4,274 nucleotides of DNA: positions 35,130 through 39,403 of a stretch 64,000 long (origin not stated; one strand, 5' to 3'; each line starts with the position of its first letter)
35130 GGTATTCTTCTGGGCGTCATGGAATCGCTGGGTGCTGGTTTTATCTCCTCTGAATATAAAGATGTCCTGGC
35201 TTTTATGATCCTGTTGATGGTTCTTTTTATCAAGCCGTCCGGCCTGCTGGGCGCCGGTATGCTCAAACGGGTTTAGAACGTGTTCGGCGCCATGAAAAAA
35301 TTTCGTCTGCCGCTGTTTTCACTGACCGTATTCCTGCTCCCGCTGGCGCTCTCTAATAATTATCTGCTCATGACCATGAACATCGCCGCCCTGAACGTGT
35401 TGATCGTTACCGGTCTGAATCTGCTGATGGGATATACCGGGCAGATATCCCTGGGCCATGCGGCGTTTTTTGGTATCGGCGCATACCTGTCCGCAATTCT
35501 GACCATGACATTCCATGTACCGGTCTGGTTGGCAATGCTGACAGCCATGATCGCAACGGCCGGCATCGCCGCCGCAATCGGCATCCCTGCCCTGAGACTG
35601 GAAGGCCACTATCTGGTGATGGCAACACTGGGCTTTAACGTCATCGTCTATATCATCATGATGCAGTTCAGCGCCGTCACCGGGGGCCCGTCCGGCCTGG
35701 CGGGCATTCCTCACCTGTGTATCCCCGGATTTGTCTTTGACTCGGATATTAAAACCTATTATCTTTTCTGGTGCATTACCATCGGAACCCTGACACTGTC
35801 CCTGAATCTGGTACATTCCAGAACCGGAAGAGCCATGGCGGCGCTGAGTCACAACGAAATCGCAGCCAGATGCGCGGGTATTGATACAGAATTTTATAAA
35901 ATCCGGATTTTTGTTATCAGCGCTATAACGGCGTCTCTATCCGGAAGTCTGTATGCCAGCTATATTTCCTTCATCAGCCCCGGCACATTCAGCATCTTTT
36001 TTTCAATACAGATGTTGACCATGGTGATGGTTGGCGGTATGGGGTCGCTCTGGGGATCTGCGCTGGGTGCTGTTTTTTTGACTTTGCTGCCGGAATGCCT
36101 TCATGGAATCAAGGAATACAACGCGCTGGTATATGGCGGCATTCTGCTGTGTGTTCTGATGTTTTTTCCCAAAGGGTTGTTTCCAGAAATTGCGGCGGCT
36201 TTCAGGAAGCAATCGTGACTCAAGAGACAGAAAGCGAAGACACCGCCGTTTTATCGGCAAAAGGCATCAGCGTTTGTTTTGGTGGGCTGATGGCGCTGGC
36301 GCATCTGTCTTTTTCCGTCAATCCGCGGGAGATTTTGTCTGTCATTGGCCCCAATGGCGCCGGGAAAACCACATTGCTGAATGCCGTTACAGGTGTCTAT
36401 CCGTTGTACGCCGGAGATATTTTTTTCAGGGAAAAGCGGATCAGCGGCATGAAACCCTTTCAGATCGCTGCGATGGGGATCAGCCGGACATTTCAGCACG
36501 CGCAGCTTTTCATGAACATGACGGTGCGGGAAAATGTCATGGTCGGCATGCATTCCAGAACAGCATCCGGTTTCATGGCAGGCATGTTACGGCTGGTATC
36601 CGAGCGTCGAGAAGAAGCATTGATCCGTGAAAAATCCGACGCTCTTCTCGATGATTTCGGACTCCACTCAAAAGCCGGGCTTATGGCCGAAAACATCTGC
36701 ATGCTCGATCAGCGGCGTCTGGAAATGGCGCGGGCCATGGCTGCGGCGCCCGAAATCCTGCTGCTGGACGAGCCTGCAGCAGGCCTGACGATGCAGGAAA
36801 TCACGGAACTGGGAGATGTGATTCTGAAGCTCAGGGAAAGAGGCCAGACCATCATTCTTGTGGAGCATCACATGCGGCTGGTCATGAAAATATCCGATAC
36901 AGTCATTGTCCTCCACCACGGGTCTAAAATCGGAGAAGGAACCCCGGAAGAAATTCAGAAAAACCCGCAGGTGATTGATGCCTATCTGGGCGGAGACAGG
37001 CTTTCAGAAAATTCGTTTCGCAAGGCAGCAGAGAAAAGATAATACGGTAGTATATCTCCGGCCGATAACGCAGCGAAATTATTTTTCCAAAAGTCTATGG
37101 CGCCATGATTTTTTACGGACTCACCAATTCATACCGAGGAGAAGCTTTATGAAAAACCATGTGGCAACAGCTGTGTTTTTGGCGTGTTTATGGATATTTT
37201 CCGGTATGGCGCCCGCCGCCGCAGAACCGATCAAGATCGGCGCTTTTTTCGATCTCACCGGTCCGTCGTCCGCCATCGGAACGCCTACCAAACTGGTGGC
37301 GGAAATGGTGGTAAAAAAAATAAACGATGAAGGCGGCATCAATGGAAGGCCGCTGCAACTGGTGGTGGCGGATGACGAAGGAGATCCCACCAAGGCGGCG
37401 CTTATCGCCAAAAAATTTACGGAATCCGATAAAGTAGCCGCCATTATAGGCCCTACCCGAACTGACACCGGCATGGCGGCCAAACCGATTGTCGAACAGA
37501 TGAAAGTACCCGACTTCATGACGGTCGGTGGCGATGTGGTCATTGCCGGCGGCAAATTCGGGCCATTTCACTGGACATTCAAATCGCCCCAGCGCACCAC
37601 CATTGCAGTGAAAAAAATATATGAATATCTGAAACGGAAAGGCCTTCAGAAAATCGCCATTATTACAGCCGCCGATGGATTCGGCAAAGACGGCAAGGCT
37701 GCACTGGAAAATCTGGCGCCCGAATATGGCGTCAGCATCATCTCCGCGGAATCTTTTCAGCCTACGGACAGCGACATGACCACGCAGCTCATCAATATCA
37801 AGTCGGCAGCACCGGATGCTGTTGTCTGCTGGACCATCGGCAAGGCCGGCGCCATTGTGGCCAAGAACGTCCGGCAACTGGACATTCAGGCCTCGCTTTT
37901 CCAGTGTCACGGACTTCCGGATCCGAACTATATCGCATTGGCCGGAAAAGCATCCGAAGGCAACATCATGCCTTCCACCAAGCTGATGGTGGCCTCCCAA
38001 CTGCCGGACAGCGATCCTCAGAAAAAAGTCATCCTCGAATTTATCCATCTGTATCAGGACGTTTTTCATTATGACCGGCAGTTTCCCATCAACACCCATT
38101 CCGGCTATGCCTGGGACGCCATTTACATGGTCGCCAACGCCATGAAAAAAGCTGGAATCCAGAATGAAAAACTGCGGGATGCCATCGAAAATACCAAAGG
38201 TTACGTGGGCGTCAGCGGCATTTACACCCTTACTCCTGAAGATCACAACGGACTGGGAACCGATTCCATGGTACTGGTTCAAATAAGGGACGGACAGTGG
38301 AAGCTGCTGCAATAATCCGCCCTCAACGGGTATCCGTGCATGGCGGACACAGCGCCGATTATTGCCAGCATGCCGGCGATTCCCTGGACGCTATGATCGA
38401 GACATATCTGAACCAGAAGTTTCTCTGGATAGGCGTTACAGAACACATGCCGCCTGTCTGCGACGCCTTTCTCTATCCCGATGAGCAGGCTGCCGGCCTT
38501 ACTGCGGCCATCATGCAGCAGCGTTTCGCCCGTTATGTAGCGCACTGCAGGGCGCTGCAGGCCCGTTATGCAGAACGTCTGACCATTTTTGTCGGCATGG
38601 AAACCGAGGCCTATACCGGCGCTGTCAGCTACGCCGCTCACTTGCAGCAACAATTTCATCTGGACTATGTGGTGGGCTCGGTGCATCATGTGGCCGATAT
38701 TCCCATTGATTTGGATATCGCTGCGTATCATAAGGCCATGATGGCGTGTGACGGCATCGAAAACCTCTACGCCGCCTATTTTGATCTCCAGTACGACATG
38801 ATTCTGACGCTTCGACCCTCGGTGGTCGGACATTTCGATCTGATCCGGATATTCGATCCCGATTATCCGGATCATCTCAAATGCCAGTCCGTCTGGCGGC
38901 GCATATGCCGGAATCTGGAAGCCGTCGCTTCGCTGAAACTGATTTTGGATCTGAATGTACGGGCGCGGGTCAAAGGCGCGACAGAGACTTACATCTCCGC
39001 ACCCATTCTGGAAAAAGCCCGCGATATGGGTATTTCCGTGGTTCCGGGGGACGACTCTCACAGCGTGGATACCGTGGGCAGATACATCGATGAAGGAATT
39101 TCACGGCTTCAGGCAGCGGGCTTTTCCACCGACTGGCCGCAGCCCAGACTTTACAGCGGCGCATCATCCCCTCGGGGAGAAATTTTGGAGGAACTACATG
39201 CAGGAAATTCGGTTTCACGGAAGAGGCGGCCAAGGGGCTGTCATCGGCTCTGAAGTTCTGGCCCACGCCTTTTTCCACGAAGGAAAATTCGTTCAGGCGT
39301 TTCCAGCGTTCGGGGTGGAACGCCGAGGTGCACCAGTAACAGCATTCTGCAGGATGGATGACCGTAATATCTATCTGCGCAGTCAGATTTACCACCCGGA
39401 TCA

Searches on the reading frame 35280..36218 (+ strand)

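Call 53: search_protein_families(library=pfam, proteins=[window:35280-36218:+], max_evalue=0.0001)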
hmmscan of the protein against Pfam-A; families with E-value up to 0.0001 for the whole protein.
window:35280-36218:+ (312 aa): 1 family
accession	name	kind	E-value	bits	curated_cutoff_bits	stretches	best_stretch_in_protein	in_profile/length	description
PF02653.21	BPD_transp_2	-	3.8e-41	141.4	26.8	1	29-293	2-269/269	Branched-chain amino acid transport system / permease component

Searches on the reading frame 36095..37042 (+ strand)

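Call 53: search_protein_families(library=pfam, proteins=[window:36095-37042:+], max_evalue=0.0001)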
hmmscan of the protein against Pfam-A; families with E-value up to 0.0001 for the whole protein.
window:36095-37042:+ (315 aa): 5 families
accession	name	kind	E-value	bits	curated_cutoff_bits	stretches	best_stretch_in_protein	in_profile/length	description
PF00005.33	ABC_tran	-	1.5e-23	84.4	25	1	69-228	2-136/137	ABC transporter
PF12399.14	BCA_ABC_TP_C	-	5.5e-12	45.5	25.5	1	278-301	2-25/27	Branched-chain amino acid ATP-binding cassette transporter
PF09818.15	ABC_ATPase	-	6.8e-06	25.7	23.2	0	77-159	78-160/283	P-loop domain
PF13304.12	AAA_21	-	5.5e-05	23.8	27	0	82-98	3-19/304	AAA domain, putative AbiEii toxin, Type IV TA system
PF02463.25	SMC_N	-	8e-05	22.6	40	0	79-99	25-45/220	RecF/RecN/SMC N terminal domain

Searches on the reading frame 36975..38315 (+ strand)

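Call 53: search_protein_families(library=pfam, proteins=[window:36975-38315:+], max_evalue=0.0001)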
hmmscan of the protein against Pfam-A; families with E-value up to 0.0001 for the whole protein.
window:36975-38315:+ (446 aa): 3 families
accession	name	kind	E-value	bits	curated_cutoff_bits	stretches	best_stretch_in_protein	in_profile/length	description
PF13458.12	Peripla_BP_6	-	1.9e-55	189.4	31.7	1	85-440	1-342/343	Periplasmic binding protein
PF13433.12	Peripla_BP_5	-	1.8e-18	67.2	27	1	86-176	1-91/363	Periplasmic binding protein domain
PF01094.35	ANF_receptor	-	8e-17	61.7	25.4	1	107-397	4-297/353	Receptor family ligand binding region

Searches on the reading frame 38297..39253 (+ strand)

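Call 53: search_protein_families(library=pfam, proteins=[window:38297-39253:+], max_evalue=0.0001)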
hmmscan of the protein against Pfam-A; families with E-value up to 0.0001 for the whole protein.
window:38297-39253:+ (318 aa): 1 family
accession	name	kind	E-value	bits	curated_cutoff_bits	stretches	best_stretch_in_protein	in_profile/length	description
PF02811.25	PHP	-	1.7e-13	51.6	26.4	1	18-220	5-162/164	PHP domain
